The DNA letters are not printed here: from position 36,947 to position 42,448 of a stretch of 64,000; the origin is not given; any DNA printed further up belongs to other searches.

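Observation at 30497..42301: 3934-codon ORF with a beta-prime-like 'ADFDID' double-psi beta-barrel: candidate virion-packaged single-chain RNA polymerase fused to a zincin-like module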

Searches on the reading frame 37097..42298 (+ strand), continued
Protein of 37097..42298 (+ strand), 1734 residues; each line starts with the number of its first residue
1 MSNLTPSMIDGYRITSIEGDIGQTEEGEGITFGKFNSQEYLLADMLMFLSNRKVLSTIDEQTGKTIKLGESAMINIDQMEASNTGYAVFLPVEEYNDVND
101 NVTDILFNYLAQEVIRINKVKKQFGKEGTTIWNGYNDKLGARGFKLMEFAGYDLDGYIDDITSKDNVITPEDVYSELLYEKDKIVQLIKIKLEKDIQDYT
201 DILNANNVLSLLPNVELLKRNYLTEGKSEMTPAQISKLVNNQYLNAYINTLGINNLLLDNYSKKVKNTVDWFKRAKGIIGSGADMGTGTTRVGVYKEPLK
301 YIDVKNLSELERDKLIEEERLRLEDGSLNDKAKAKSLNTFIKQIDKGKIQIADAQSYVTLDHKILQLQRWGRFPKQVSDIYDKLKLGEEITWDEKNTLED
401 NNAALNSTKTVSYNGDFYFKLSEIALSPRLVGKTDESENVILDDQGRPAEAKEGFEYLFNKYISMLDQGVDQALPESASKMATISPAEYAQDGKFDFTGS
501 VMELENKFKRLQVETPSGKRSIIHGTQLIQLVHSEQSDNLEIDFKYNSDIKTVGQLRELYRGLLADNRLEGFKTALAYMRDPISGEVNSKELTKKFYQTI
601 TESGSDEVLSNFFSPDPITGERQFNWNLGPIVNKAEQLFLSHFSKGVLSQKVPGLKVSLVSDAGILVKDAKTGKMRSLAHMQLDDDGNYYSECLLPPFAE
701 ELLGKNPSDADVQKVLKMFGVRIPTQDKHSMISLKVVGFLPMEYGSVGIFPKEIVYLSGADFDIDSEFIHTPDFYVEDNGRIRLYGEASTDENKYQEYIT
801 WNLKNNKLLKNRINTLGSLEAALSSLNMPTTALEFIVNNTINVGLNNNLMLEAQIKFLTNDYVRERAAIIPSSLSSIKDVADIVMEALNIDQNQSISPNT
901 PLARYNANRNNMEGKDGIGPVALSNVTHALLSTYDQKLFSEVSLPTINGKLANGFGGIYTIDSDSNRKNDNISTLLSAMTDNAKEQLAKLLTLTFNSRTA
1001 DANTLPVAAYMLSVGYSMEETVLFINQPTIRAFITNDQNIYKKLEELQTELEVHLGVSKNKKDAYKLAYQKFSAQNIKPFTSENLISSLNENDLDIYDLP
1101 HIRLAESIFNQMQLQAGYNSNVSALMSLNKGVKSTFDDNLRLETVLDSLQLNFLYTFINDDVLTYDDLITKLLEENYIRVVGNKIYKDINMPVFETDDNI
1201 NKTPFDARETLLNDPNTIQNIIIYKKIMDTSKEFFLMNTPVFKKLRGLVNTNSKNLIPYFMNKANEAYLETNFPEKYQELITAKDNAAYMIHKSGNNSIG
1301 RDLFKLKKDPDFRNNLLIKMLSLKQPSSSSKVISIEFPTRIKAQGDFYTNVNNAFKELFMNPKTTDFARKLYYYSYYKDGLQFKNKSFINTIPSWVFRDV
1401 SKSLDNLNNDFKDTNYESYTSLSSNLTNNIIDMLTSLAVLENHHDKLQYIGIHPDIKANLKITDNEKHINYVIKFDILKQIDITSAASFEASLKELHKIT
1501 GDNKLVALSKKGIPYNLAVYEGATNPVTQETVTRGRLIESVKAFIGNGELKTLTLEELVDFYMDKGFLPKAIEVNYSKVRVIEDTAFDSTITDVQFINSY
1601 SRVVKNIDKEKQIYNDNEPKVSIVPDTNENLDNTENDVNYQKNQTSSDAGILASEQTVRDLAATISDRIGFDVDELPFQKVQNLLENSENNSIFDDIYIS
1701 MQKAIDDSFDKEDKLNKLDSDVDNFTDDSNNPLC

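Call 111: get_annotated_region(hit=H10, flank=14000)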
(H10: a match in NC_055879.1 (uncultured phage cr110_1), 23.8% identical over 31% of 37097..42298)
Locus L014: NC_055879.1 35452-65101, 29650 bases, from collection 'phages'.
description: CrAssphage cr110_1, complete genome.
organism: uncultured phage cr110_1 (NCBI taxid 2772070)
taxonomy: Viruses; Duplodnaviria; Heunggongvirae; Uroviricota; Caudoviricetes; Crassvirales; Intestiviridae; Crudevirinae; Delmidovirus; Delmidovirus intestinihominis
host: -; source: human feces; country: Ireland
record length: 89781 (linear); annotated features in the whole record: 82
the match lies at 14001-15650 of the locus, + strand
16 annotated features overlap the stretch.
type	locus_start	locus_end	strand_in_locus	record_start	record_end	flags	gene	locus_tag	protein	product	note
CDS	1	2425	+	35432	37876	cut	-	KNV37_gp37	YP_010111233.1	hypothetical protein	gp_23006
CDS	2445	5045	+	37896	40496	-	-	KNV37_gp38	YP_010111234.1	hypothetical protein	gp_23007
CDS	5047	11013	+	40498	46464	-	-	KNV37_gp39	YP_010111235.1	putative RNAP associated protein fused to zincin protease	gp_23008; putative RNAP associated protein fused to zincin protease [crAssphage_NC_024711]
CDS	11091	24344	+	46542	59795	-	-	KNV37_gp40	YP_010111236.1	hypothetical protein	gp_23009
CDS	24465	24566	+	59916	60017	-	-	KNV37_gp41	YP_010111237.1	hypothetical protein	gp_23010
CDS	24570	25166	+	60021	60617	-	-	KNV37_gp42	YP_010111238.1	transcription regulator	gp_23011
CDS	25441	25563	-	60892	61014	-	-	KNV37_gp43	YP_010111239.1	hypothetical protein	gp_23012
CDS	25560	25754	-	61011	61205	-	-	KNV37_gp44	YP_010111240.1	hypothetical protein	gp_23013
CDS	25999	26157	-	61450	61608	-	-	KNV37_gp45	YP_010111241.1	hypothetical protein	gp_23014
CDS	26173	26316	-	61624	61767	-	-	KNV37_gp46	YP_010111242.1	hypothetical protein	gp_23015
CDS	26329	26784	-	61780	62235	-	-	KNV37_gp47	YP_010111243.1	hypothetical protein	gp_23016; phage protein of N4_gp49/Sf6_gp66 (pfam13876) family [crAssphage_NC_024711]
CDS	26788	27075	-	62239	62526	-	-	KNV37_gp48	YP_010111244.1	hypothetical protein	gp_23017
CDS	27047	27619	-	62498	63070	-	-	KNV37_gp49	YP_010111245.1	deoxyuridine 5-triphosphate nucleotidohydrolase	gp_23018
CDS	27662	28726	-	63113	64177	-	-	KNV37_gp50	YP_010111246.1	hypothetical protein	gp_23019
CDS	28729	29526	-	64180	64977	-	-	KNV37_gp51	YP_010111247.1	host-nuclease inhibitor protein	gp_23020; Siphovirus Gp157 family protein, GAM-like host nuclease inhibitor [crAssphage_NC_024711]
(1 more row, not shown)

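Call 112: get_annotated_region(hit=H12, flank=14000)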
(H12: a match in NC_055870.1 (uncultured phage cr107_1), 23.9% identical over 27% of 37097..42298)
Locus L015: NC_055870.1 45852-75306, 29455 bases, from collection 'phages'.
description: CrAssphage cr107_1, complete genome.
organism: uncultured phage cr107_1 (NCBI taxid 2772061)
taxonomy: Viruses; Duplodnaviria; Heunggongvirae; Uroviricota; Caudoviricetes; Crassvirales; Intestiviridae; Churivirinae; Jahgtovirus; Jahgtovirus intestinihominis
host: -; source: human feces; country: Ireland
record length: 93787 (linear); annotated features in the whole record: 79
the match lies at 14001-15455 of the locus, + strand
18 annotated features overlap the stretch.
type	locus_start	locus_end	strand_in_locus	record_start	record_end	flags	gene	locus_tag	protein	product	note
CDS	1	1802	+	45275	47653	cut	-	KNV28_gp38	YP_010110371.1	hypothetical protein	gp_13165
CDS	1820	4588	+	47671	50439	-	-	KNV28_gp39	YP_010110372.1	hypothetical protein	gp_13166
CDS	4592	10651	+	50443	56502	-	-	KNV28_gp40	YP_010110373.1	peptidase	gp_13167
CDS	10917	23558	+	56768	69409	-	-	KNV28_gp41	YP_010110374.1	hypothetical protein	gp_13168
CDS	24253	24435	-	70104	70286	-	-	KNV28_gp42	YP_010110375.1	hypothetical protein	gp_13169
CDS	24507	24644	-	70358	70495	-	-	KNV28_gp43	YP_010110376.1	transcription regulator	gp_13170; Transcription regulator, NO-stimulated promoter binding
CDS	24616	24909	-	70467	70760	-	-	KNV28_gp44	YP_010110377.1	hypothetical protein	gp_13171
CDS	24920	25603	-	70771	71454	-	-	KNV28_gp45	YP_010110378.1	hypothetical protein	gp_13172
CDS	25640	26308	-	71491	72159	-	-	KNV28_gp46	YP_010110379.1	deoxyuridine 5-triphosphate nucleotidohydrolase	gp_13173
CDS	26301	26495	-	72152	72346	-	-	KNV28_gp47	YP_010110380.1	hypothetical protein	gp_13174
CDS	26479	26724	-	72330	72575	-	-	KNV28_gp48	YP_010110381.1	hypothetical protein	gp_13175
CDS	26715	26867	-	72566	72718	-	-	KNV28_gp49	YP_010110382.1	lysine biosynthesis protein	gp_13176; PhnA Zn-ribbon, lysine biosynthesis protein, similar to a ribosomal protein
CDS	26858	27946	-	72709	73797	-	-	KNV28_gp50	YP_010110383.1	hypothetical protein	gp_13177; Plasmid-like protein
CDS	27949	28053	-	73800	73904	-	-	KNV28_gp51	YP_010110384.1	hypothetical protein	gp_13178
CDS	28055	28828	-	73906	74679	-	-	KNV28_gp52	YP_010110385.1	host-nuclease inhibitor protein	gp_13179; Siphovirus Gp157, host-nuclease inhibitor protein Gam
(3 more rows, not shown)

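Call 113: get_annotated_region(hit=H13, flank=14000)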
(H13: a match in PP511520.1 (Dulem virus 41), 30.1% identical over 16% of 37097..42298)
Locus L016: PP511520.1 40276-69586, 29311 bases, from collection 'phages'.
description: Dulem virus 41 isolate Duke_24FS_1, complete genome.
organism: Dulem virus 41 (NCBI taxid 3145759)
taxonomy: Viruses; Duplodnaviria; Heunggongvirae; Uroviricota; Caudoviricetes
host: Varecia variegata; source: feces; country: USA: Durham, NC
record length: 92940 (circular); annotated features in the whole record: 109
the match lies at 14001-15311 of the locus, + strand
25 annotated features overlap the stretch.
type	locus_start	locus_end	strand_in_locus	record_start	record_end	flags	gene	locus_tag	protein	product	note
CDS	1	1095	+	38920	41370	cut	-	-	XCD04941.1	hypothetical protein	-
CDS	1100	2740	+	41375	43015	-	-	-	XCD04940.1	hypothetical protein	-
CDS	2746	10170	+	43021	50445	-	-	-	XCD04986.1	structural protein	-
CDS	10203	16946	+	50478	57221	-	-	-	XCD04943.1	hypothetical protein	-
CDS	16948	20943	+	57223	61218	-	-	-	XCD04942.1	hypothetical protein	-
CDS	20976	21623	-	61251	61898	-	-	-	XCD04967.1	hypothetical protein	-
CDS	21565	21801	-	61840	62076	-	-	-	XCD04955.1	hypothetical protein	-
CDS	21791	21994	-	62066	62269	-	-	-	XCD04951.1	hypothetical protein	-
CDS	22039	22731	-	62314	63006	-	-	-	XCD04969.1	hypothetical protein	-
CDS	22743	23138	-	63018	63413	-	-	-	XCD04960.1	hypothetical protein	-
CDS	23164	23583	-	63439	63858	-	-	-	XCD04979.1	hypothetical protein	Protein of unknown function (DUF551)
CDS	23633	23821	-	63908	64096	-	-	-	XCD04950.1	hypothetical protein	-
CDS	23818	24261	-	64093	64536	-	-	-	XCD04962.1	hypothetical protein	-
CDS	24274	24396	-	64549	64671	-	-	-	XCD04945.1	hypothetical protein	-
CDS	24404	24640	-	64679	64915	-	-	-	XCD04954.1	hypothetical protein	-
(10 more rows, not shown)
